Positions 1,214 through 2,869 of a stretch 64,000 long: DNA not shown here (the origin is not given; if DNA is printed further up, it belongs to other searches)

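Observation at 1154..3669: URO-D-family enzyme fused to a CxxC thioredoxin-fold domain, paired with a COG0523 GTPase lacking the canonical CxCC, divergent from znuA-znuC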

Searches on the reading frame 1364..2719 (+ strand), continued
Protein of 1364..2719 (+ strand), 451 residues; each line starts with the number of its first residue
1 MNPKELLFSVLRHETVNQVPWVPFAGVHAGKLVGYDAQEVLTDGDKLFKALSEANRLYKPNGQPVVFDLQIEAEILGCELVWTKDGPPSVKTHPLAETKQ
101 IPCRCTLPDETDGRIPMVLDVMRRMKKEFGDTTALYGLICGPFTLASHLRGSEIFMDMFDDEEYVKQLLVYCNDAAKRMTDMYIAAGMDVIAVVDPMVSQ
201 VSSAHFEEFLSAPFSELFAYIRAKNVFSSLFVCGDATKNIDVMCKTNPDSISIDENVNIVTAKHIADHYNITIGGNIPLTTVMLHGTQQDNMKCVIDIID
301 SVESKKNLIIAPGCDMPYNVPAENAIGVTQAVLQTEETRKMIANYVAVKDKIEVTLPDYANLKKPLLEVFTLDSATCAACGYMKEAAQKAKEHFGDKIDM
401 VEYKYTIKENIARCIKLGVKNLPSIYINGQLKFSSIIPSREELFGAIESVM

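Call 20: search_solved_structures(query=window:1364-2719:+, max_evalue=0.001, show_alignments=3)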
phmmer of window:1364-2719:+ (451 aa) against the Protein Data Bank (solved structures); distinct sequences matched with E-value up to 0.001: 5.
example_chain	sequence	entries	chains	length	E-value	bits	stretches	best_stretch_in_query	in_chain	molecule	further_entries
4ay7_A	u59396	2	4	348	1.2e-18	70.6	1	7-327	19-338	METHYLCOBALAMIN: COENZYME M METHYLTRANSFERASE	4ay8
1nho_A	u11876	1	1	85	6e-10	42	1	367-449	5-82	Probable Thioredoxin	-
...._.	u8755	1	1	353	0.00042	22.7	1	107-306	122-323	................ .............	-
1fo5_A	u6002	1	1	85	0.00042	22.7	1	366-448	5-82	THIOREDOXIN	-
6w2o_A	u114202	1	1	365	0.00069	22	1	68-282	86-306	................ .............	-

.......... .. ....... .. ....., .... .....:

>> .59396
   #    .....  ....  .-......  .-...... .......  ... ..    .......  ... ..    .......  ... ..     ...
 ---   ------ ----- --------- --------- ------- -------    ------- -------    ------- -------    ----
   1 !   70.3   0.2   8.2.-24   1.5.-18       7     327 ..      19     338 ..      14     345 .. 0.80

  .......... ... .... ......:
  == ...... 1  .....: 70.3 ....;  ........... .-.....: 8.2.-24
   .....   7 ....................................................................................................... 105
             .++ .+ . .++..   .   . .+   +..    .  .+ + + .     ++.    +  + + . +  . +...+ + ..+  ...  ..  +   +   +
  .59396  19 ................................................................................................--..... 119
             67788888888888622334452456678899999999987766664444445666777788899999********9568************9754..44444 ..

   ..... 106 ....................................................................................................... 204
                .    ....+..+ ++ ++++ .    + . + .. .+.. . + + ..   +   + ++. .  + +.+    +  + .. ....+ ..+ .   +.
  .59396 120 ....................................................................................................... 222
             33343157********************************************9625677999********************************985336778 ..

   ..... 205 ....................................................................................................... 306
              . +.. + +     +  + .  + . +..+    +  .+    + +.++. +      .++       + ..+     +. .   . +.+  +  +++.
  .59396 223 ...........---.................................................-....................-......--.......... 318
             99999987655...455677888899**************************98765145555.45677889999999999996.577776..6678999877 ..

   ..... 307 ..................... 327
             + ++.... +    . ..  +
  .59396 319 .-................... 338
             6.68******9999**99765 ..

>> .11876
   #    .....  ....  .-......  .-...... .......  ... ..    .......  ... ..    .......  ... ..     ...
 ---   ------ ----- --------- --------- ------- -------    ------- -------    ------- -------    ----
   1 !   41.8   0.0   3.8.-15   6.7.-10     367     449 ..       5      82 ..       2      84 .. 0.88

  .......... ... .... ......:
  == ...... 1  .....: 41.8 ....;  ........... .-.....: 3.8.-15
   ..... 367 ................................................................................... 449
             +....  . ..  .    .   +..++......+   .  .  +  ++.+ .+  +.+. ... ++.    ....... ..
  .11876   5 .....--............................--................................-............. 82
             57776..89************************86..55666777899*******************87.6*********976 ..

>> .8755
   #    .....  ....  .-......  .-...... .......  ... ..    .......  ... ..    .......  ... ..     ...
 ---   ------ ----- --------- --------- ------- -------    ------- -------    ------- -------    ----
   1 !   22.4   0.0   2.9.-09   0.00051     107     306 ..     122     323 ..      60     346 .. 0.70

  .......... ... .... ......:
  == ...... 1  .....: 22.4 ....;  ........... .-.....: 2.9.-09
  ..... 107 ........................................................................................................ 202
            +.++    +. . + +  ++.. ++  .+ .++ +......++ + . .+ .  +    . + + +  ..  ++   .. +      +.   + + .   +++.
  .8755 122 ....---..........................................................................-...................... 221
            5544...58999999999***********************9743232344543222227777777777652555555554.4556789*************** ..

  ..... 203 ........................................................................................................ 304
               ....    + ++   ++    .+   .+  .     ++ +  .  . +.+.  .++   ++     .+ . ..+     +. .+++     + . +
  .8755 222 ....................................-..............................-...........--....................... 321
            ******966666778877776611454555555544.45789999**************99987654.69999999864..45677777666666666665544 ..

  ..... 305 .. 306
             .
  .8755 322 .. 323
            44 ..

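Call 23: search_protein_families(library=pfam, proteins=[L073:7172-8215:+, L063:8130-9188:+], max_evalue=0.001)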
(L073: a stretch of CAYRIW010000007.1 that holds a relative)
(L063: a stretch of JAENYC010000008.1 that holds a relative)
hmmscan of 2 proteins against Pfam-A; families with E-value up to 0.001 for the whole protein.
L073:7172-8215:+ (347 aa): 1 family
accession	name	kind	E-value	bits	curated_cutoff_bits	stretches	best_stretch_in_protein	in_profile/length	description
PF01208.23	URO-D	-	3.2e-14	53.2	23.9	1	86-313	95-320/346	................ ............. (URO-D)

L063:8130-9188:+ (352 aa): 1 family
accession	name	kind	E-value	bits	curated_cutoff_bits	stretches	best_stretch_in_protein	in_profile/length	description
PF01208.23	URO-D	-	7.5e-05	22.3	23.9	0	235-295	208-272/346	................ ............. (URO-D)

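Call 42: find_encoding_contigs(protein=window:1364-2719:+, flank=10000, max_places=6)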
Protein window:1364-2719:+ (451 aa): 12 contigs read that carry it; 6 places shown.
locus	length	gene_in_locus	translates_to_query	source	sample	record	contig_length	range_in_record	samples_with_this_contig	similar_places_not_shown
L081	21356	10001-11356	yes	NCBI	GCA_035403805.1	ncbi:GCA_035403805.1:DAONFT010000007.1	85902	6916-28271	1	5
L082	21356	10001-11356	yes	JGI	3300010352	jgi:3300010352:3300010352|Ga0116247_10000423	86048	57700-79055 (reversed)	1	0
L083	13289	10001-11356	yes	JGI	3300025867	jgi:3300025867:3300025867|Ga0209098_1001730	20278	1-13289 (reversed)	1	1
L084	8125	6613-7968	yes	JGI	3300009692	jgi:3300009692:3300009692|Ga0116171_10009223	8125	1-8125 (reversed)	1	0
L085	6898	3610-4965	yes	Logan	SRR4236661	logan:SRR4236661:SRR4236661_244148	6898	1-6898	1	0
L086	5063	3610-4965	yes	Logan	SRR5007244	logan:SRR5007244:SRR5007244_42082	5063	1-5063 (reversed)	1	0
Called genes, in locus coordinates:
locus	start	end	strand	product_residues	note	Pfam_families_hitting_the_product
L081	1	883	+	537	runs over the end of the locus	PF09847:12TM_1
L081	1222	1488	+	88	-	-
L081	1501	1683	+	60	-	PF07441:BofA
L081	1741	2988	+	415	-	PF09861:Lar_N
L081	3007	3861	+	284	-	PF02811:PHP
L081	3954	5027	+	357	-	PF00294:PfkB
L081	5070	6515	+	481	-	PF03446:NAD_binding_2, PF00393:6PGD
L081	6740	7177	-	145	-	PF01475:FUR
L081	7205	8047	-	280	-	PF00950:ABC-3, PF01032:FecCD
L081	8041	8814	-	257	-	PF02463:SMC_N, PF00005:ABC_tran, PF13304:AAA_21 (weak)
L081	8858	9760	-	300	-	PF01297:ZnuA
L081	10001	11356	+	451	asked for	PF01208:URO-D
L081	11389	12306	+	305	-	PF02492:cobW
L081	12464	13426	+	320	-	-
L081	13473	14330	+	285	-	PF02311:AraC_binding, PF07883:Cupin_2 (weak), PF00165:HTH_AraC (weak), PF12833:HTH_18, PF00165:HTH_AraC (weak)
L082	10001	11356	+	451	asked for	PF01208:URO-D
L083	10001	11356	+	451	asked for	PF01208:URO-D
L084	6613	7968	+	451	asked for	PF01208:URO-D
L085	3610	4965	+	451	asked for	PF01208:URO-D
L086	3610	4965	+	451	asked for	PF01208:URO-D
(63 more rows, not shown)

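Call 43: find_encoding_contigs(protein=P0003, flank=10000, max_places=2)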
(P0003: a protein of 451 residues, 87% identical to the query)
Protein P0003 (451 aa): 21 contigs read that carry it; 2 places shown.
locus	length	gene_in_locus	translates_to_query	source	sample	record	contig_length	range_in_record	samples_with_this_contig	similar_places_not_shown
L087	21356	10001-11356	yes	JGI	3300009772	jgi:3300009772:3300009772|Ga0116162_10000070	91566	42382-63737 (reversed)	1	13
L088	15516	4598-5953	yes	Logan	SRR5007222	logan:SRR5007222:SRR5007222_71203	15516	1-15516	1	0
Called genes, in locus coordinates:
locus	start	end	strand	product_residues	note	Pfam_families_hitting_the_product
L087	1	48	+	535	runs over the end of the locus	PF09847:12TM_1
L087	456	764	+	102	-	-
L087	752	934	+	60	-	PF07441:BofA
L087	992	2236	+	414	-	PF09861:Lar_N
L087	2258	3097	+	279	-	PF02811:PHP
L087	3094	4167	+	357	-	PF00294:PfkB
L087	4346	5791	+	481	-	PF03446:NAD_binding_2, PF00393:6PGD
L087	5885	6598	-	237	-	PF08668:HDOD (weak), PF13487:HD_5, PF01966:HD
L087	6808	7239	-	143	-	PF01475:FUR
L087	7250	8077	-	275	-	PF00950:ABC-3, PF01032:FecCD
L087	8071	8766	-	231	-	PF00005:ABC_tran, PF02463:SMC_N, PF13304:AAA_21 (faint)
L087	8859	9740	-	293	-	PF01297:ZnuA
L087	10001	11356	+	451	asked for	PF01208:URO-D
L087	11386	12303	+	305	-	PF02492:cobW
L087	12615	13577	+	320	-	-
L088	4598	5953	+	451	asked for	PF01208:URO-D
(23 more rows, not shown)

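Call 44: find_encoding_contigs(protein=P0004, flank=10000, max_places=2)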
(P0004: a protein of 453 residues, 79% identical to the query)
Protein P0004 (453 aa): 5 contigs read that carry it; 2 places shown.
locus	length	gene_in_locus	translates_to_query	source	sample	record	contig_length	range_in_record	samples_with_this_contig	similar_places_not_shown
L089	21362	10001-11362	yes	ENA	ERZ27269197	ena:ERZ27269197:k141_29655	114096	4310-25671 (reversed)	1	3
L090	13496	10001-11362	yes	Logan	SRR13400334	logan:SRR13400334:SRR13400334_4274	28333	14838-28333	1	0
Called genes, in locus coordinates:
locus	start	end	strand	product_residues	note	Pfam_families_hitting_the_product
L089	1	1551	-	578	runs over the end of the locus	PF00672:HAMP, PF06580:His_kinase, PF02518:HATPase_c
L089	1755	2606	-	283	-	PF00528:BPD_transp_1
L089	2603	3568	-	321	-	PF00528:BPD_transp_1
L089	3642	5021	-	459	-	PF01547:SBP_bac_1, PF13416:SBP_bac_8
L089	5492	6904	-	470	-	PF17651:Raco_middle, PF14574:RACo_C_ter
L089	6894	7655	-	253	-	PF07796:DUF1638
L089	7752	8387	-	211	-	PF02607:B12-binding_2, PF02310:B12-binding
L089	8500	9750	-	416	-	PF10114:PocR, PF00165:HTH_AraC, PF12833:HTH_18, PF00165:HTH_AraC (weak)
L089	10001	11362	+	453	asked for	PF01208:URO-D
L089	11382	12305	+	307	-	PF02492:cobW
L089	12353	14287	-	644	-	-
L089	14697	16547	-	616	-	PF13524:Glyco_trans_1_2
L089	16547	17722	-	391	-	PF02350:Epimerase_2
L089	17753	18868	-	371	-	PF01370:Epimerase, PF04321:RmlD_sub_bind (faint), PF07993:NAD_binding_4 (faint), PF16363:GDP_Man_Dehyd (faint), PF14667:Polysacc_synt_C, PF06560:GPI (weak), PF07883:Cupin_2 (faint)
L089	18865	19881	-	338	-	PF01073:3Beta_HSD, PF01370:Epimerase, PF02719:Polysacc_synt_2, PF04321:RmlD_sub_bind, PF05368:NmrA, PF13460:NAD_binding_10, PF16363:GDP_Man_Dehyd, PF08485:Polysacc_syn_2C, +1 more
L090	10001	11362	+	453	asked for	PF01208:URO-D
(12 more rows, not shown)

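Call 47: find_related_loci(query=A2, collection=metagenome_contigs, flank=7000)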
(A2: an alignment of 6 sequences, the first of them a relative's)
Query A2 (344 aa) in metagenome_contigs; peptide patterns used: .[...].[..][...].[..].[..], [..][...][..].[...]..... (x = any residue, [..] = any of these).
600 stretches matched a pattern (row limit reached: there are more); 557 encode a relative of the query (tblastn E <= 1e-3); the best 80 are kept; 80 distinct loci.
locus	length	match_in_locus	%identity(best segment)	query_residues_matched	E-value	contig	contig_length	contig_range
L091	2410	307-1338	100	1-344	0e+0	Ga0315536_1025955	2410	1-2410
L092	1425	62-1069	49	6-340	4e-123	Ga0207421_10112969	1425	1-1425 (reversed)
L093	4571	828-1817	48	6-334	6e-112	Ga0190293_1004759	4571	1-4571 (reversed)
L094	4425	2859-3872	47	7-341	1e-111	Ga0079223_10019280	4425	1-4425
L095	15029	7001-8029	46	1-340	1e-110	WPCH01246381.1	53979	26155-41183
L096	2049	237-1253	46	7-344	3e-117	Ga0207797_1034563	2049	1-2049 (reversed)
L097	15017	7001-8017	48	5-340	3e-110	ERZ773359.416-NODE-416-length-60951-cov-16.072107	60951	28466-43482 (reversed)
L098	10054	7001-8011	49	6-340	1e-109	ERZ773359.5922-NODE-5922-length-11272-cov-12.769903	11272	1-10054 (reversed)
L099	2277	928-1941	48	7-340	7e-115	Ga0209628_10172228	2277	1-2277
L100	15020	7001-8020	46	2-340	7e-109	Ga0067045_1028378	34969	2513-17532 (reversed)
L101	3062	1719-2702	48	4-327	1e-111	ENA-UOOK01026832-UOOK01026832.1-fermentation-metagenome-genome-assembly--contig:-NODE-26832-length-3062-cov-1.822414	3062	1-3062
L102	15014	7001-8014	48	7-339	1e-108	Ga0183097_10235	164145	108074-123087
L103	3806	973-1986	49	6-340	5e-110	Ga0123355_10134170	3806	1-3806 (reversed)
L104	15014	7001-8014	48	7-339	1e-108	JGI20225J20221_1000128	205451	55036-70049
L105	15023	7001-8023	47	4-340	3e-108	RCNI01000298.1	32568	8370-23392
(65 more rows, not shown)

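Call 62: predict_structure(alignment_id=A3)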
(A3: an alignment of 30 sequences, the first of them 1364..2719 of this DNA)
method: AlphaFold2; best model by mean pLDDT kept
length: 451 residues; sequences in the alignment: 30
mean_pLDDT: 89.2   pTM: 0.88
mean pLDDT of the five models: 89.2, 89.2, 88.8, 87.9, 84.4
residues with pLDDT >= 90: 269; 70-90: 164; 50-70: 18; < 50: 0
segments of 3 or more residues with pLDDT < 50: none
pLDDT, mean of each block of 10 residues (from residue 1): 93 93 75 85 92 87 81 89 76 91 94 93 96 93 94 84 96 98 97 89 91 98 97 83 97 87 95 85 86 92 93 65 85 93 83 90 96 76 85 96 90 87 91 84 93 92
secondary structure, 60 per line:
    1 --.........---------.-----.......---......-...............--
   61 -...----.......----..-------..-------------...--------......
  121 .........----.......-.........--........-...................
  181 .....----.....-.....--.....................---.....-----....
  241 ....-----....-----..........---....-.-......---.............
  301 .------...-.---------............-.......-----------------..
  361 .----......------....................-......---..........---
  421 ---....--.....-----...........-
elements in order: H3-11 H27-33 H37-42 H44-58 E62-64 H69-75 H115-129 E134-140 H142-150 H153-160 H162-185 E190-194 H196-200 H203-223 E227-231 H237-244 E250-253 H259-268 E272-275 H279-284 H288-301 E308-310 H322-333 H335-341 E366-371 H378-397 E399-404 H408-417 E424-427 E430-434 H440-450
